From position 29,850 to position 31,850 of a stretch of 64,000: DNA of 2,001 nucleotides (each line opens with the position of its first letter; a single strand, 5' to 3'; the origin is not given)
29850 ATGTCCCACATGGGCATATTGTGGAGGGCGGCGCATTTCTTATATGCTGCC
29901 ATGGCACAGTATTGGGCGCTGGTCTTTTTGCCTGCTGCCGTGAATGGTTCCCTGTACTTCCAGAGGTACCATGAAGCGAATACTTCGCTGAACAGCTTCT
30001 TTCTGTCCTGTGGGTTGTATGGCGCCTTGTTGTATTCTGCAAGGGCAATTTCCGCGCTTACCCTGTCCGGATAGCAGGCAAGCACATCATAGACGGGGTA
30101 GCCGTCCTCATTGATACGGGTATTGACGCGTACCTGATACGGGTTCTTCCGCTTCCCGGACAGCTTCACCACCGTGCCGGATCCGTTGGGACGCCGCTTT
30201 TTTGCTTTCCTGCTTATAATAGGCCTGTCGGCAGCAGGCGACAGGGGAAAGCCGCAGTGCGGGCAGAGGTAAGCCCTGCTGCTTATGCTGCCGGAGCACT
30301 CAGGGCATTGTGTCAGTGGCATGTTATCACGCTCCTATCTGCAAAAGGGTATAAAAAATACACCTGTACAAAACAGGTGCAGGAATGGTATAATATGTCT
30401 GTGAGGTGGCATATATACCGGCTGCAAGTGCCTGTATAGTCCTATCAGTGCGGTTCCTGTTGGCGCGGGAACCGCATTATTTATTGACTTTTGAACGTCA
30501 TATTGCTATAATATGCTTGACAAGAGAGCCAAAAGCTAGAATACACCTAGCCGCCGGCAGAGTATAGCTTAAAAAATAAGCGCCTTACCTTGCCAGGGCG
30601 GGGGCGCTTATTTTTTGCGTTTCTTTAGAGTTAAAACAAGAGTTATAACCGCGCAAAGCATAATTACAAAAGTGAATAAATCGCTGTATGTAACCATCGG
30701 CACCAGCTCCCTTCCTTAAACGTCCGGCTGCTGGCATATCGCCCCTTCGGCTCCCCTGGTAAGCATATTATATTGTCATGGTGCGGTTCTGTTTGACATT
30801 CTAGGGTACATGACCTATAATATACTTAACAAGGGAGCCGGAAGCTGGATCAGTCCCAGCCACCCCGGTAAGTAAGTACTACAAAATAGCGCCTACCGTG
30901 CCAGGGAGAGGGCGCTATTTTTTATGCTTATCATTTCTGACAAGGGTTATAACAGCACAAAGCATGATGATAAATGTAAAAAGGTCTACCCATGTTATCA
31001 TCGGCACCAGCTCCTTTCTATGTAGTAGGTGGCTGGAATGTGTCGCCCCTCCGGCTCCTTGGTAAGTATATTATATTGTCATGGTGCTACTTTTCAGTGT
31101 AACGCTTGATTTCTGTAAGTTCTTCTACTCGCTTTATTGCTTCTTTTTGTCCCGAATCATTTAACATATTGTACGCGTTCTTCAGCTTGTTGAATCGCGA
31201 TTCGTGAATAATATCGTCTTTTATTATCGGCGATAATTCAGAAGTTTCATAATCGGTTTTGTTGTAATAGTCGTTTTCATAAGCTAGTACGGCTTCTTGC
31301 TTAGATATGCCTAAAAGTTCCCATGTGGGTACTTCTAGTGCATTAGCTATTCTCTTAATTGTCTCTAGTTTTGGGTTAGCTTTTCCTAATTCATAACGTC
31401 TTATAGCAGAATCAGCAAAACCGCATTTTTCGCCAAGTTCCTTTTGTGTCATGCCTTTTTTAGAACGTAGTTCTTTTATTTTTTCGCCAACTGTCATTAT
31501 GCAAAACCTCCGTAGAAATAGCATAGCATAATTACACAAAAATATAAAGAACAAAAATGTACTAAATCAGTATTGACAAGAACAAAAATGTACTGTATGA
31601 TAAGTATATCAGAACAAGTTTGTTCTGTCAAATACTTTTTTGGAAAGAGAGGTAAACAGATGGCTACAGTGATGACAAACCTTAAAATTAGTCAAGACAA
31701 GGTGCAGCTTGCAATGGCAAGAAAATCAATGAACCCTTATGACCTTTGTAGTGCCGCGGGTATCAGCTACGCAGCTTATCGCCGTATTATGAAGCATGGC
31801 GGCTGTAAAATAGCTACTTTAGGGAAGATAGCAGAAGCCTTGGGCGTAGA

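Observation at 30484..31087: Two tandem type I toxin-antitoxin-like modules hidden below the ORF-track size cutoff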

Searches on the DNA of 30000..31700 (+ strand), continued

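Call 76: search_with_rna_model(model_id=R1, sources=[L160, L161, L162, L163, L164, L165, L166, L167, L168, L169, L170, L171, L172, L173, L174, L175, L176, L177, L178, L179, L180, L181, L182, L183, L184, L185, L186, L187, L188, L189, L190, L191, L192, L193, L194, L195, L196, L197, L198, L199, L200, L201, L202, L203, L204, L205, L206, L207, L208, L209, L210, L211, L212, L213, L214, L215, L216, L217, L218, L219, L220, L221, L222, L223, L224, L225, L226, L227, L228, L229, L230, L231, L232, L233, L234, L235, L236, L237, L238, L239, L240, L241, L242, L243, L244, L245, L246, L247, L248, L249, L250, L251, L252, L253, L254, L255, L256, L257, L258, L259], max_evalue=0.001)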
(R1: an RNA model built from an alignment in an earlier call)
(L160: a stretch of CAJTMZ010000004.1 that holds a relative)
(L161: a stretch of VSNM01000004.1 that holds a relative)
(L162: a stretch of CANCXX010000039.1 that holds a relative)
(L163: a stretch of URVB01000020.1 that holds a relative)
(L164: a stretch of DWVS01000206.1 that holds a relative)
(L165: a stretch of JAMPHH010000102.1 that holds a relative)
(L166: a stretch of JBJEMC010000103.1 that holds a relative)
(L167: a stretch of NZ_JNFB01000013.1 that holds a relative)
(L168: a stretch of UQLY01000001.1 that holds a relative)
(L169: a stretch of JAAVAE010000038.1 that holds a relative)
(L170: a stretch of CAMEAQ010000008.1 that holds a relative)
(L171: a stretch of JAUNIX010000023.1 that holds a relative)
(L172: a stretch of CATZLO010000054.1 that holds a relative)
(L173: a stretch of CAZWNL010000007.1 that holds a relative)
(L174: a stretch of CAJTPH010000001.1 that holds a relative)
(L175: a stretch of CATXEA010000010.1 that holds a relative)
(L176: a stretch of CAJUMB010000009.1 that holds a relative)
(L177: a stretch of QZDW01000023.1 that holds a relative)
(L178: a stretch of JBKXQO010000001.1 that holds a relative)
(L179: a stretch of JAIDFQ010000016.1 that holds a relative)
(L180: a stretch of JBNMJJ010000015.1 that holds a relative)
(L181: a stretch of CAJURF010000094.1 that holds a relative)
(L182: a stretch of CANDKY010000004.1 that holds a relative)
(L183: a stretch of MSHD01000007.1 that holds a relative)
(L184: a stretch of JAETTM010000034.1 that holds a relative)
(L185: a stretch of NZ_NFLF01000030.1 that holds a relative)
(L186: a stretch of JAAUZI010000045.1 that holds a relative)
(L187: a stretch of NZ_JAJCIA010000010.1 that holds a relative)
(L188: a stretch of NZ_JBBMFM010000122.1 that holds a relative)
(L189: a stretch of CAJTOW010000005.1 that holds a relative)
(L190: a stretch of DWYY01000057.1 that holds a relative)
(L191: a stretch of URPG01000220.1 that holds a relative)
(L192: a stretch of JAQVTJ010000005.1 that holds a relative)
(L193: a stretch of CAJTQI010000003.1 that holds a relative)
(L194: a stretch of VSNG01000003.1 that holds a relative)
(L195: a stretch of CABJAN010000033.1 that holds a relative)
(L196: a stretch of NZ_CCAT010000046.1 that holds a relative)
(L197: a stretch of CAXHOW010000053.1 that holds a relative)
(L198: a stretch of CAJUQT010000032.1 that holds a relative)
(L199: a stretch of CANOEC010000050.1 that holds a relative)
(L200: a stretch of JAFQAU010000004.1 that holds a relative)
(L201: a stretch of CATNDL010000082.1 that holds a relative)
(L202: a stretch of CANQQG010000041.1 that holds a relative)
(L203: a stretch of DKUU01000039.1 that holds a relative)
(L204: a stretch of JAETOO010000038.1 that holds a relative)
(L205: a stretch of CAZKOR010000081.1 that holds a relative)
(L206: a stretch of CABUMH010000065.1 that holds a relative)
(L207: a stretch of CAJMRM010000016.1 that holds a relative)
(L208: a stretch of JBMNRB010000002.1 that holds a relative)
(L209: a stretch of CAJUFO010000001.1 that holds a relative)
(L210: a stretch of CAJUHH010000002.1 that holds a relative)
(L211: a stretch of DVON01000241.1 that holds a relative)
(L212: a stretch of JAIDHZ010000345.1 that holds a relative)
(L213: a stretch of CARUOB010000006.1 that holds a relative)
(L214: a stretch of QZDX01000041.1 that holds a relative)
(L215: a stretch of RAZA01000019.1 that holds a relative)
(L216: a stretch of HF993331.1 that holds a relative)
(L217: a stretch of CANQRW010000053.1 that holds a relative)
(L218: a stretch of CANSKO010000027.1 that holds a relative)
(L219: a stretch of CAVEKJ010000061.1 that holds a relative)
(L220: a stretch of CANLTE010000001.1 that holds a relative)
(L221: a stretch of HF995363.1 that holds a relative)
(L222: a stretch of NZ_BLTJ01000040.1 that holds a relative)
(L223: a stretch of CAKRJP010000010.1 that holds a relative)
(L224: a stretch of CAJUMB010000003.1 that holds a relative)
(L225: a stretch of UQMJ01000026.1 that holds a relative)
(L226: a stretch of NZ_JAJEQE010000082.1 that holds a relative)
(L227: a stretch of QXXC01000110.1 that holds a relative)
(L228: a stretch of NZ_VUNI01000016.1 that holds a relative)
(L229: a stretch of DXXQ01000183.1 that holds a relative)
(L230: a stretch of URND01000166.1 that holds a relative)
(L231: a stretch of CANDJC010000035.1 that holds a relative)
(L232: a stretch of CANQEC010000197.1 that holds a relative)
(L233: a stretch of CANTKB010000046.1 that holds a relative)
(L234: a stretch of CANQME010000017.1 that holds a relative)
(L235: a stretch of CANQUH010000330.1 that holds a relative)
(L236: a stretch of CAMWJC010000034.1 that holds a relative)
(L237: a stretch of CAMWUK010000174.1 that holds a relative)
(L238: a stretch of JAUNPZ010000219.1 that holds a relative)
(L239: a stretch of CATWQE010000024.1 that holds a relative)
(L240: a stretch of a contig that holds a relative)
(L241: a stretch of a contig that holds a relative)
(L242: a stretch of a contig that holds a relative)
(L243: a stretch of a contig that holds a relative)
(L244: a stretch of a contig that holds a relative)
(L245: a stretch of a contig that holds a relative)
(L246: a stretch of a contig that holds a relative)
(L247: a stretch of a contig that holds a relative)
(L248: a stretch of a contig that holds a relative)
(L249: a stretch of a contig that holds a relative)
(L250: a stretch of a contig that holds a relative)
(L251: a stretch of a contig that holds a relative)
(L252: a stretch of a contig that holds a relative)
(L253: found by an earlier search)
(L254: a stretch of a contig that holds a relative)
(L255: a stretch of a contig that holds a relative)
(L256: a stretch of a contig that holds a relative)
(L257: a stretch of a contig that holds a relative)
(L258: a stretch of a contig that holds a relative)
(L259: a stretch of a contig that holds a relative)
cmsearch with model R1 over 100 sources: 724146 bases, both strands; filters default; matches with E-value up to 0.001: 105.
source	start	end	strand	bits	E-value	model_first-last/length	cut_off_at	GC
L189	3061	3170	+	93.1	9e-17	1-102/102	no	0.45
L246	4899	4999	+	93.1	9.3e-17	1-102/102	no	0.46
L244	4515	4617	-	92.6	1.2e-16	1-102/102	no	0.5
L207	3754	3861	-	92.2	1.4e-16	1-102/102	no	0.5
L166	4163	4269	-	91.4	2.1e-16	1-102/102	no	0.47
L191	1962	2071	-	91.3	2.2e-16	1-102/102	no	0.48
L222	451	553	-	90.3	3.5e-16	1-102/102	no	0.44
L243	4585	4692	-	90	4.3e-16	1-102/102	no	0.51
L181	1692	1795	-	89.3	6e-16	1-102/102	no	0.45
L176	4751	4853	+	89.2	6.2e-16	1-102/102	no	0.49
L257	680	784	-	87.2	1.7e-15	1-102/102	no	0.46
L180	6749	6850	-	86.3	2.5e-15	1-102/102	no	0.47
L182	2681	2784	+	86.3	2.6e-15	1-102/102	no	0.42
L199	2069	2170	+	86.1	2.8e-15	1-102/102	no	0.5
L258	1094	1197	-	85.7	3.4e-15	1-102/102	no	0.42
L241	4275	4381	-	85.7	3.5e-15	1-102/102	no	0.46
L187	2621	2719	-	85.7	3.5e-15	1-102/102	no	0.47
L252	4396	4500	-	85.5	3.9e-15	1-102/102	no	0.44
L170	1576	1683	-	85.4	3.9e-15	1-102/102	no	0.46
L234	4719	4818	-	85.4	4e-15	1-102/102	no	0.52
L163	7799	7901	-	85.1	4.5e-15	1-102/102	no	0.5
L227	2946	3047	-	85.1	4.6e-15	1-102/102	no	0.48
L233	4704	4815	+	85.1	4.7e-15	1-102/102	no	0.46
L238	1799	1899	+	84.7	5.5e-15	1-102/102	no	0.5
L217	617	718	-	84.5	6.1e-15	1-102/102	no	0.49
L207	4101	4201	-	84.4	6.4e-15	1-102/102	no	0.52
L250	7535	7635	-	84.4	6.4e-15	1-102/102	no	0.52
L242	7629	7732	-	84.4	6.5e-15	1-102/102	no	0.42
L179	4288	4389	-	83.5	1e-14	1-102/102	no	0.45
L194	6997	7100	+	83.4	1.1e-14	1-102/102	no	0.48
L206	5318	5419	-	83.3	1.1e-14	1-102/102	no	0.49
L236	7776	7878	-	83.2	1.2e-14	1-102/102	no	0.51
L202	1627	1724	+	83.2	1.2e-14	1-102/102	no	0.5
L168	683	782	-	83.1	1.2e-14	1-102/102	no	0.5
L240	7768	7873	-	83.1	1.2e-14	1-102/102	no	0.4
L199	5193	5297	+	83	1.3e-14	1-102/102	no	0.44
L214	5343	5446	-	82.8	1.4e-14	1-102/102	no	0.47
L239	1156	1267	-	82.6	1.6e-14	1-102/102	no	0.46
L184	1606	1709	-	82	2.1e-14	1-102/102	no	0.41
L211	7470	7574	-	82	2.1e-14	1-102/102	no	0.47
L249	6844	6941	-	82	2.1e-14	1-102/102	no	0.46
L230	2302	2403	+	81.9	2.2e-14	1-102/102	no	0.48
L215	817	915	-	81.8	2.4e-14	1-102/102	no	0.49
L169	7605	7708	+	81.2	3.1e-14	1-102/102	no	0.43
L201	7385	7485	-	81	3.4e-14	1-102/102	no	0.48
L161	2305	2411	-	80.7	3.9e-14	1-102/102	no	0.47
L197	6812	6916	-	80.3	4.9e-14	1-102/102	no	0.49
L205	744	847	-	79.6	6.8e-14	1-102/102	no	0.45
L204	6860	6967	-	79.4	7.4e-14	1-102/102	no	0.44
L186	1491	1599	-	78.1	1.4e-13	1-102/102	no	0.51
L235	2785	2885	+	77.1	2.3e-13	1-102/102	no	0.48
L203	1056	1167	+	76.4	3.3e-13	1-102/102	no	0.46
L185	5431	5530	+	76.1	3.7e-13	1-102/102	no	0.49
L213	4477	4587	-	76.1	3.8e-13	1-102/102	no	0.49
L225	4224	4324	-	76.1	3.8e-13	1-102/102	no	0.48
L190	7367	7470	-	76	3.9e-13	1-102/102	no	0.48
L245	4043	4145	+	75.5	5.1e-13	1-102/102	no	0.46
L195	7192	7289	+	75.3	5.5e-13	1-102/102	no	0.48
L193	7312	7414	-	75.2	5.7e-13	1-102/102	no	0.41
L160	6989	7093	-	75.2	5.9e-13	1-102/102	no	0.43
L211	7154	7265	-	75.2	5.9e-13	1-102/102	no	0.45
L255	3830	3944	+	74.7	7.6e-13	1-102/102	no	0.43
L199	4879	4990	+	73.9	1.1e-12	1-102/102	no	0.46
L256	5579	5692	-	73.8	1.2e-12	1-102/102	no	0.4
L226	1829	1929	+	73.5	1.4e-12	1-102/102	no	0.5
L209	5491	5590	-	73.5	1.4e-12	1-102/102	no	0.49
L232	3091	3191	-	73.4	1.4e-12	1-102/102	no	0.48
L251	6787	6899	+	73.1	1.6e-12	1-102/102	no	0.49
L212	1068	1167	-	73.1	1.6e-12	1-102/102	no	0.48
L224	6862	6957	+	73.1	1.6e-12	1-102/102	no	0.52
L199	2374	2480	+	72.9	1.8e-12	1-102/102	no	0.4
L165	451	561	-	72.9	1.8e-12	1-102/102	no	0.45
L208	2452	2563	+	72.9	1.8e-12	1-102/102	no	0.49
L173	1786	1880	-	72.8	1.9e-12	1-102/102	no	0.46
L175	481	583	+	72.6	2e-12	1-102/102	no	0.47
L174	3283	3395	-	72.5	2.1e-12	1-102/102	no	0.49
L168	1060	1171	-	72.3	2.4e-12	1-102/102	no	0.45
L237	5946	6044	+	72.3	2.4e-12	1-102/102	no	0.43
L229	1621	1734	-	71.7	3.3e-12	1-102/102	no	0.49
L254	169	269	+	71.3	3.9e-12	1-102/102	no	0.42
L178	3916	4013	-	71.1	4.4e-12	1-102/102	no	0.47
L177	5868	5964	-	70.8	5e-12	1-102/102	no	0.48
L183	5525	5634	+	70.4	6.1e-12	1-102/102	no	0.48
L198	5096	5208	+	70.3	6.4e-12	1-102/102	no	0.5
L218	5920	6031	-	70.3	6.5e-12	1-102/102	no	0.47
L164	6449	6557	+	69.4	1e-11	1-102/102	no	0.49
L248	353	459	-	69.3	1.1e-11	1-102/102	no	0.48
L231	972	1084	-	68.9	1.3e-11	1-102/102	no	0.46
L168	379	477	-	68.4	1.7e-11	1-102/102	no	0.44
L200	5273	5370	+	68.2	1.8e-11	1-102/102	no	0.45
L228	5014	5116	+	68.2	1.8e-11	1-102/102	no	0.41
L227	1670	1774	-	67.6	2.4e-11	1-102/102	no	0.49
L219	107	221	+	66.9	3.5e-11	1-102/102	no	0.45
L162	1941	2053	-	66.4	4.4e-11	1-102/102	no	0.48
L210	2957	3062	+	65.9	5.6e-11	1-102/102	no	0.48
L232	2616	2711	-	65.4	7.1e-11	1-102/102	no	0.48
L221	2681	2791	-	64.8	9.4e-11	1-102/102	no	0.47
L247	1333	1443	+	64.5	1.1e-10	1-102/102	no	0.46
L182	2366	2479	+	63.9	1.5e-10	1-102/102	no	0.46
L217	299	409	-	62.6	2.8e-10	1-102/102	no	0.5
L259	1421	1519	-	61.2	5.4e-10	1-102/102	no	0.46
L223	2859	2955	-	59.5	1.3e-09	1-102/102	no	0.44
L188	6618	6713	-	58.9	1.7e-09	1-102/102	no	0.44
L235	1895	2004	+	54.2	1.7e-08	1-102/102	no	0.5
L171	6257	6364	+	44.7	1.8e-06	1-102/102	no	0.42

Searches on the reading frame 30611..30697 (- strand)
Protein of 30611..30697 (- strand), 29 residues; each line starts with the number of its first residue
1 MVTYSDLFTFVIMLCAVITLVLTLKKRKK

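Call 5: search_protein_families(library=pfam, proteins=[window:30611-30697:-], max_evalue=10)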
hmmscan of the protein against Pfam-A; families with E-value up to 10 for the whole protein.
seq(29 aa): 2 families
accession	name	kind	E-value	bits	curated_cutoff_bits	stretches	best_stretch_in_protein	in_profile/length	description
PF07666.16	MpPF26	-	0.0039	17.7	37.2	1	2-28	9-35/75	M penetrans paralogue family 26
PF16935.10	Hol_Tox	-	0.023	15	23.3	1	1-29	1-34/34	Putative Holin-like Toxin (Hol-Tox)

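Call 6: search_protein_families(library=ncbifam, proteins=[window:30611-30697:-], max_evalue=10)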
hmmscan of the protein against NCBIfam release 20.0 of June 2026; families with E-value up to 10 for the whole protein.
seq(29 aa): 4 families
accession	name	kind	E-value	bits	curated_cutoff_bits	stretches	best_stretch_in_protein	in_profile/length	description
NF033507.3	Loki-CTERM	subfamily_domain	0.012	15.9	19.9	1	10-29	8-27/27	Loki-CTERM sorting domain-containing protein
NF041589.1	PepG1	equivalog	0.032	13.8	70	1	5-29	21-45/47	type I toxin-antitoxin system toxin PepG1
NF045529.2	Heimdall-CTERM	domain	0.2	12.1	24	1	8-29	5-26/26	Heimdall-CTERM domain-containing surface protein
NF051864.1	ABZJ_00068_fam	equivalog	9.7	6.5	40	0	10-22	4-16/58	ABZJ_00068 family colistin stress protein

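Call 47: search_dna_similar(query=window:30611-30697:-, collection=phages, mode=protein, max_evalue=1, max_rows=30)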
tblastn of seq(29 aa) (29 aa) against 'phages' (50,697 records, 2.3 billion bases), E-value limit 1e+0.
No match.

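Call 50: search_protein_families(library=pfam, alignment_id=A5, max_evalue=0.01)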
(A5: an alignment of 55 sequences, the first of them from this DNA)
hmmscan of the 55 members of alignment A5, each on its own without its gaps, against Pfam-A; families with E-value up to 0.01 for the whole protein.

A. member 1, seq(29 aa): 1 family
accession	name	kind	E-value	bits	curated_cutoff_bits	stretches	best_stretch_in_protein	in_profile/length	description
PF07666.16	MpPF26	-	0.0039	17.7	37.2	1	2-28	9-35/75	M penetrans paralogue family 26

B. families by the number of members that match (of 55 scanned): 2 families
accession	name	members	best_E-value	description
PF16935.10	Hol_Tox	32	3.1e-09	Putative Holin-like Toxin (Hol-Tox)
PF07666.16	MpPF26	3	0.0035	M penetrans paralogue family 26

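Call 51: search_protein_families(library=ncbifam, alignment_id=A5, max_evalue=0.01)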
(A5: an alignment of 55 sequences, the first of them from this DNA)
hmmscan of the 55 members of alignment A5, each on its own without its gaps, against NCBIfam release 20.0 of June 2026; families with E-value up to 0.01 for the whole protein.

A. member 1, seq(29 aa): 0 families

B. families by the number of members that match (of 55 scanned): 2 families
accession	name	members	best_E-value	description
NF052249.1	ComI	4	1.9e-05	competence inhibitor ComI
NF041589.1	PepG1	3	0.0028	type I toxin-antitoxin system toxin PepG1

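Call 52: search_solved_structures(query=A5, max_evalue=1)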
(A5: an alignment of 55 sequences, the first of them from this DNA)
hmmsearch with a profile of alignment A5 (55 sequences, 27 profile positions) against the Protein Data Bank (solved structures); distinct sequences matched with E-value up to 1: 0.

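Call 62: list_cluster_members(proteins=[window:30611-30697:-, window:30611-30703:-, window:30918-31001:-, window:30918-31007:-, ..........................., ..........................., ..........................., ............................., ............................, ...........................])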
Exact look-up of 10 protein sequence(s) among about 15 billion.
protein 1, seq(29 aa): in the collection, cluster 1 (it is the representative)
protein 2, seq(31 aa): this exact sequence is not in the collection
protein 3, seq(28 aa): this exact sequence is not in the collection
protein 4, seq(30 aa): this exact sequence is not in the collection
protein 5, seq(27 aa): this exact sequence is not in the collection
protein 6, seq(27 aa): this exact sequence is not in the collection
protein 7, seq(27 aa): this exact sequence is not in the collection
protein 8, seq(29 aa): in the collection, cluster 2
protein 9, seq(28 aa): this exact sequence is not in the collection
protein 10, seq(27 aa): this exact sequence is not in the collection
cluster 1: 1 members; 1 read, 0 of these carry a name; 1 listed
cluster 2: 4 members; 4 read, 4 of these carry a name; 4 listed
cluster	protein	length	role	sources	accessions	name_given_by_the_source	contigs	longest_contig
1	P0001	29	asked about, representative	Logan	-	-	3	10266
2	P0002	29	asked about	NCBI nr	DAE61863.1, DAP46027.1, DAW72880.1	MAG TPA: Putative Holin-like Toxin (Hol-Tox) [Caudoviricetes sp.]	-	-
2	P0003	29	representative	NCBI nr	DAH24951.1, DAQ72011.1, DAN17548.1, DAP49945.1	MAG TPA: putative Holin-like Toxin (Hol-Tox) [Caudoviricetes sp.]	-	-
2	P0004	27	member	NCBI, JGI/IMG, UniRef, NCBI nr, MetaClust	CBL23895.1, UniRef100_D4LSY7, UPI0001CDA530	hypothetical protein CK5_25940 [Blautia obeum A2-162] | Holin-like toxin n=1 Tax=Blautia obeum A2-162 TaxID=657314 RepID=D4LSY7_9FIRM | status=active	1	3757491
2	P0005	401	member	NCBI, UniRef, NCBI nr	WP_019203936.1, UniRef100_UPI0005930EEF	cysteine desulfurase family protein [Tsukamurella sp. 1534] | cysteine desulfurase family protein n=1 Tax=Tsukamurella sp. 1534 TaxID=1151061 ...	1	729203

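Call 88: search_protein_families(library=phrogs, alignment_id=A5, max_evalue=0.01)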
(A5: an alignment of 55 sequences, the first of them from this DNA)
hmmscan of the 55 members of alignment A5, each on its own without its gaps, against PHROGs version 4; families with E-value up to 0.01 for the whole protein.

A. member 1, seq(29 aa): 0 families

B. families by the number of members that match (of 55 scanned): 2 families
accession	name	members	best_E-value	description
phrog_9488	-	12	7.1e-06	-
phrog_3488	-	3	0.0005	holin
